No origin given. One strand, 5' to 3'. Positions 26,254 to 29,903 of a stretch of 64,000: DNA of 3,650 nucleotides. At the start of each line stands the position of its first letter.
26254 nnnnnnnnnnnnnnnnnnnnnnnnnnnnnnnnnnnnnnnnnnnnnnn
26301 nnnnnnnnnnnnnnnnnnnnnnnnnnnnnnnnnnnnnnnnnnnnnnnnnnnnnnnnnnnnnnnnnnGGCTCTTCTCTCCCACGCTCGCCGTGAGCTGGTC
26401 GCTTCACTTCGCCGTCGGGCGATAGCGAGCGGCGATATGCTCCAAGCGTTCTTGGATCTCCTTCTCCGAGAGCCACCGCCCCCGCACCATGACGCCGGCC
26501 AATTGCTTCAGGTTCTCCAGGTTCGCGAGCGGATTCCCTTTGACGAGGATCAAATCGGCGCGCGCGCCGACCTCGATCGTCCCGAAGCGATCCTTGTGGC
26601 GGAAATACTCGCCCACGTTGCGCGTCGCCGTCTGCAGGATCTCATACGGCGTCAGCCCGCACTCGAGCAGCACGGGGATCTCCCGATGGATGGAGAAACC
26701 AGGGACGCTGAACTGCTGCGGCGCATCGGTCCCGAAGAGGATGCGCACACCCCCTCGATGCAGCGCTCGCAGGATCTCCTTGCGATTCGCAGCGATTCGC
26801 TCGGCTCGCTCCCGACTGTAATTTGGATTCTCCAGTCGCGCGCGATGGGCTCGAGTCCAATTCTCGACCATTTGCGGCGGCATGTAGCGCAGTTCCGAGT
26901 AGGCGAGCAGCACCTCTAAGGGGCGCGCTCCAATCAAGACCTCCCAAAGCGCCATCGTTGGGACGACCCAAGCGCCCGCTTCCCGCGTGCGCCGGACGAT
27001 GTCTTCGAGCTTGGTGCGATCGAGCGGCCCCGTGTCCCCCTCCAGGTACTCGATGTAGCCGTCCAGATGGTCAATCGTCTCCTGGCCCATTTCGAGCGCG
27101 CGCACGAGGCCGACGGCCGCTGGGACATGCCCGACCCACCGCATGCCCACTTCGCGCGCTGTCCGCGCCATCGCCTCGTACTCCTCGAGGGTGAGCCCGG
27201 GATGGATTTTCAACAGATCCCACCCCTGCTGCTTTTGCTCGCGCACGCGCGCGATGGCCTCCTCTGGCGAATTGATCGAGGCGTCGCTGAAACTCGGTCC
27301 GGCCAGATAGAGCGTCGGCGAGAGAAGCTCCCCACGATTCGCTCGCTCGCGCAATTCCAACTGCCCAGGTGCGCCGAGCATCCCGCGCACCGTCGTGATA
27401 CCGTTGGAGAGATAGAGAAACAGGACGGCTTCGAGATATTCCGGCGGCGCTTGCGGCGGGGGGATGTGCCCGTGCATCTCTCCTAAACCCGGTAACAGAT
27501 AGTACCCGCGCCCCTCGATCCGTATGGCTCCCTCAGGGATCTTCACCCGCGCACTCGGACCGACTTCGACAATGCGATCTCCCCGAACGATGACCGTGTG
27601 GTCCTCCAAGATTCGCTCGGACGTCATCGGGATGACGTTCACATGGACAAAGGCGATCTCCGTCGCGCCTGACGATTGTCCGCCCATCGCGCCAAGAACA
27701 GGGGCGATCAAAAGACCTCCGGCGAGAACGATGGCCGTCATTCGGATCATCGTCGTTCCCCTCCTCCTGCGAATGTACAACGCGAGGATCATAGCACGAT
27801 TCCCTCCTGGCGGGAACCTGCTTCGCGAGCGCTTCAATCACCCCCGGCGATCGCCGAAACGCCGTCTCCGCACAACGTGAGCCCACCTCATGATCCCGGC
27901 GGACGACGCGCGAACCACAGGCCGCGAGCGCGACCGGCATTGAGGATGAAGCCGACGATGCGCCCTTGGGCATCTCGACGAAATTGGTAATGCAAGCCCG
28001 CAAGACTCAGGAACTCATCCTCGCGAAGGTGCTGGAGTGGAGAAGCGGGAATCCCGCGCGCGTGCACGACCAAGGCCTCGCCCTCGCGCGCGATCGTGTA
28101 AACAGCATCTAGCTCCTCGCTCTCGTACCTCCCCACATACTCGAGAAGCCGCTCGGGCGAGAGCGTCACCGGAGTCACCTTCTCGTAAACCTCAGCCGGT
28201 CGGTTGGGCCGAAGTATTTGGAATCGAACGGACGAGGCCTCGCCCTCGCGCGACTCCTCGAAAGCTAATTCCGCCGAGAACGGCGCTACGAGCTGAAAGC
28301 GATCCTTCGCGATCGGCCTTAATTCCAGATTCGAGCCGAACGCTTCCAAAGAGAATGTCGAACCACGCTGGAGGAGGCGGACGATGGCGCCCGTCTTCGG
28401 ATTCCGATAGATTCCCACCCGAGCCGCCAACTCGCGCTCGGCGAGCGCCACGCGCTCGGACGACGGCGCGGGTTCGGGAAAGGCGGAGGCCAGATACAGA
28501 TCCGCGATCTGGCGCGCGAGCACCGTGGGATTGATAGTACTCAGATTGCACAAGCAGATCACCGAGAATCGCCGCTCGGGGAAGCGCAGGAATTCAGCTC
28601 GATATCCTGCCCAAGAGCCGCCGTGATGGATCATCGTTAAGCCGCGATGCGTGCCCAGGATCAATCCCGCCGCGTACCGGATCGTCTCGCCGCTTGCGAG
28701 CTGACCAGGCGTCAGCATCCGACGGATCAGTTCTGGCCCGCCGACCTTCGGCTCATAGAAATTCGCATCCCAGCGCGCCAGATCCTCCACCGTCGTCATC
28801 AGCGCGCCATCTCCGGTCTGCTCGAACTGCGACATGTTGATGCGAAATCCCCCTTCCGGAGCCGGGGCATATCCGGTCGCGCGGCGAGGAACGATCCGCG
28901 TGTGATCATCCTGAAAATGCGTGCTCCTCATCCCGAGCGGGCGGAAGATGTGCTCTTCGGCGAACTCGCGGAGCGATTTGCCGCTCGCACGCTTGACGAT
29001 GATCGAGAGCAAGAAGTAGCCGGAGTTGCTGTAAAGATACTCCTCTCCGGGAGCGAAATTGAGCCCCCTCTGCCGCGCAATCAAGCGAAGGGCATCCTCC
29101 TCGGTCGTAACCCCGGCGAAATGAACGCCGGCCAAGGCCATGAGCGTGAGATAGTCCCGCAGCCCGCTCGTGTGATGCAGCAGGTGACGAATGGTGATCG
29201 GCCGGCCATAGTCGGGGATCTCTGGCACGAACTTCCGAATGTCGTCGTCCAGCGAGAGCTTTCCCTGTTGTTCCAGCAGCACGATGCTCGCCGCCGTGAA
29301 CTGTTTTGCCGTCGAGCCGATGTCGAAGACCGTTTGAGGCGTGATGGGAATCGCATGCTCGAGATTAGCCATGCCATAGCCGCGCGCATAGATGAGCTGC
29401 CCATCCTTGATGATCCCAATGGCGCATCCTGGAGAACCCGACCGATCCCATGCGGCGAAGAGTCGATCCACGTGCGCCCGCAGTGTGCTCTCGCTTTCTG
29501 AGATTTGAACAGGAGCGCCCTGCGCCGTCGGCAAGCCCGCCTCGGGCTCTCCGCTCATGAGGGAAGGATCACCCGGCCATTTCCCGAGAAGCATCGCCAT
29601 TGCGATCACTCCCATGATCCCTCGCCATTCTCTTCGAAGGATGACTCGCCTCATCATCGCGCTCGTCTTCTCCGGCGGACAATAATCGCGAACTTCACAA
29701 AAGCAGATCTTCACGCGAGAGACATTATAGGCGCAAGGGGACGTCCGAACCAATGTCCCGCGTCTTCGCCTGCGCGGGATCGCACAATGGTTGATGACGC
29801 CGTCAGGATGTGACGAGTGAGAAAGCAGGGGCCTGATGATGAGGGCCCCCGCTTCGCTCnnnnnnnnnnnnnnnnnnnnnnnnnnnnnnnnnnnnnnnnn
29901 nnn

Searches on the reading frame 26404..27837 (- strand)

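Call 46: search_protein_families(library=pfam, proteins=[window:26404-27837:-], max_evalue=0.00001)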
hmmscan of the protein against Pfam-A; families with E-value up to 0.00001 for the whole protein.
window:26404-27837:- (477 aa): 2 families
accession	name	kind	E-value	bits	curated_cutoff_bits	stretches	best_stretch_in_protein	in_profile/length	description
PF01979.26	Amidohydro_1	-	5.1e-26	92.2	25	1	113-455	1-344/345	Amidohydrolase family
PF07969.17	Amidohydro_3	-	1.1e-07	32.2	29.7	1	356-439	359-451/472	Amidohydrolase family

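Call 67: search_protein_families(library=ncbifam, proteins=[window:26404-27837:-], max_evalue=0.00001)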
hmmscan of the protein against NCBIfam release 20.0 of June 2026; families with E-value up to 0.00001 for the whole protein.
window:26404-27837:- (477 aa): 5 families
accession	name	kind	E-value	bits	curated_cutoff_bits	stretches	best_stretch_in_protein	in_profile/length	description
NF051886.1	XaaProDiPepCaul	equivalog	4.4e-32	111.6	500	2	326-454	270-395/398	Xaa-Pro dipeptidase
TIGR02318.1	phosphono_phnM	equivalog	1.1e-07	31.1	390.55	0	73-124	10-56/376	phosphonate metabolism protein PhnM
TIGR01224.1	hutI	equivalog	3.3e-07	29.5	298.15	0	78-125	2-49/377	imidazolonepropionase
NF006056.0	PRK08204.1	subfamily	4.8e-07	28.9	391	0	393-435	340-382/449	hypothetical protein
NF011990.0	PRK15446.2-6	subfamily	3e-06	26.2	233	0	72-123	12-64/390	alpha-D-ribose 1-methylphosphonate 5-triphosphate diphosphatase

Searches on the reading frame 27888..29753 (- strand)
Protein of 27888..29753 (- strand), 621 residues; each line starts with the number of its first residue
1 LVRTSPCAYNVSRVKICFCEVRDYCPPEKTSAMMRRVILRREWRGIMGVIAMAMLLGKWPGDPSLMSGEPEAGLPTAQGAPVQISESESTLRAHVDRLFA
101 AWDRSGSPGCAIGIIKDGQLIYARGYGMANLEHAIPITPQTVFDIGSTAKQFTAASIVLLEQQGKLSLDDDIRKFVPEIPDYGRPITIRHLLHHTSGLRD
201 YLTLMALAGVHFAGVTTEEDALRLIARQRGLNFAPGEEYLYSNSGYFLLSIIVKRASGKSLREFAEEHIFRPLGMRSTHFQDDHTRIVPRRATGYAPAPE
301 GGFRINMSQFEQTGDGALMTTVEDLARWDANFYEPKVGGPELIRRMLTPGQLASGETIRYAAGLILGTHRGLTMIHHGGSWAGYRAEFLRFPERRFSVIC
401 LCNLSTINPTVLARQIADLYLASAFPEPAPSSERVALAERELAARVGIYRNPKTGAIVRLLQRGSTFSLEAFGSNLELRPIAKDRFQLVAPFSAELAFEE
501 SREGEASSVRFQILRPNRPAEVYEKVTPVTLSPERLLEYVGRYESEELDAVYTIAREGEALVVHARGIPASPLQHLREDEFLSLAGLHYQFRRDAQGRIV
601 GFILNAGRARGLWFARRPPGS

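Call 46: search_protein_families(library=pfam, proteins=[window:27888-29753:-], max_evalue=0.00001)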
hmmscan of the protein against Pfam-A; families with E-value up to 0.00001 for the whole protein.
window:27888-29753:- (621 aa): 2 families
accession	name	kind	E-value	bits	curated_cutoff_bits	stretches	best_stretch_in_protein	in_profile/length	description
PF00144.29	Beta-lactamase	-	7.4e-65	219.7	27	1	101-411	8-317/329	Beta-lactamase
PF11954.13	DUF3471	-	9.5e-09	36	29.3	1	529-605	5-89/103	Domain of unknown function (DUF3471)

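Call 67: search_protein_families(library=ncbifam, proteins=[window:27888-29753:-], max_evalue=0.00001)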
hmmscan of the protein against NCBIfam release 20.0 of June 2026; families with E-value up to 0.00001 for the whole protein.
window:27888-29753:- (621 aa): 46 families (the best 25 are shown)
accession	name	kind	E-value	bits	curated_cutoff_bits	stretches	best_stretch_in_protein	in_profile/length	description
NF009622.0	PRK13128.1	equivalog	1.6e-57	195.2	443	1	104-568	19-455/518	D-aminopeptidase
NF007943.0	PRK10662.1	equivalog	2e-25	89.2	266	1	87-335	29-273/380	D-alanyl-D-alanine-carboxypeptidase/endopeptidase AmpH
NF033085.1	bla_class_C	equivalog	5.8e-24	84.5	415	1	103-328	17-230/356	class C beta-lactamase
NF002968.0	PRK03642.1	equivalog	9e-22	77.5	385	1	94-281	42-243/432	penicillin binding protein PBP4B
NF045671.1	blaPNC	exception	3.3e-21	75.6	750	1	83-328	37-271/401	PNC family class C beta-lactamase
NF038069.1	blaIDC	exception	6.1e-20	71.4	850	1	84-341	31-276/395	IDC family class C beta-lactamase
NF000423.2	blaSRT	exception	3.6e-18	65.9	860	1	103-340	37-262/378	SRT/SST family class C beta-lactamase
NF012173.1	CMY2-MIR-ACT-EC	exception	1.6e-15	56.8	680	1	103-330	41-255/380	CMY2/MIR/ACT/EC family class C beta-lactamase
NF000422.6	blaPDC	exception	2.3e-15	56.7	865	1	105-334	49-268/397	PDC family class C beta-lactamase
NF038269.1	lipase_LipE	equivalog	5.3e-15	55.4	750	1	102-294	38-239/407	lipase LipE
NF000397.2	blaACC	exception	7.5e-15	54.8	850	1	76-348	16-276/385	ACC family cephalosporin-hydrolyzing class C beta-lactamase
NF041665.1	blaPSZ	exception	1.4e-14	53.9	850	1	103-335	40-259/379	PSZ family class C beta-lactamase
NF041663.1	ampC_Sliq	exception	1.5e-14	53.7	860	1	104-340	38-262/378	cephalosporin-hydrolyzing class C beta-lactamase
NF033569.1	blaLHK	exception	1.5e-14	53.7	850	1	107-322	54-258/390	LHK family class C beta-lactamase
NF052559.1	MthAcHydAcmB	equivalog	2.9e-14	52.6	550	1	104-293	21-225/391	methyl acetate hydrolase AcmB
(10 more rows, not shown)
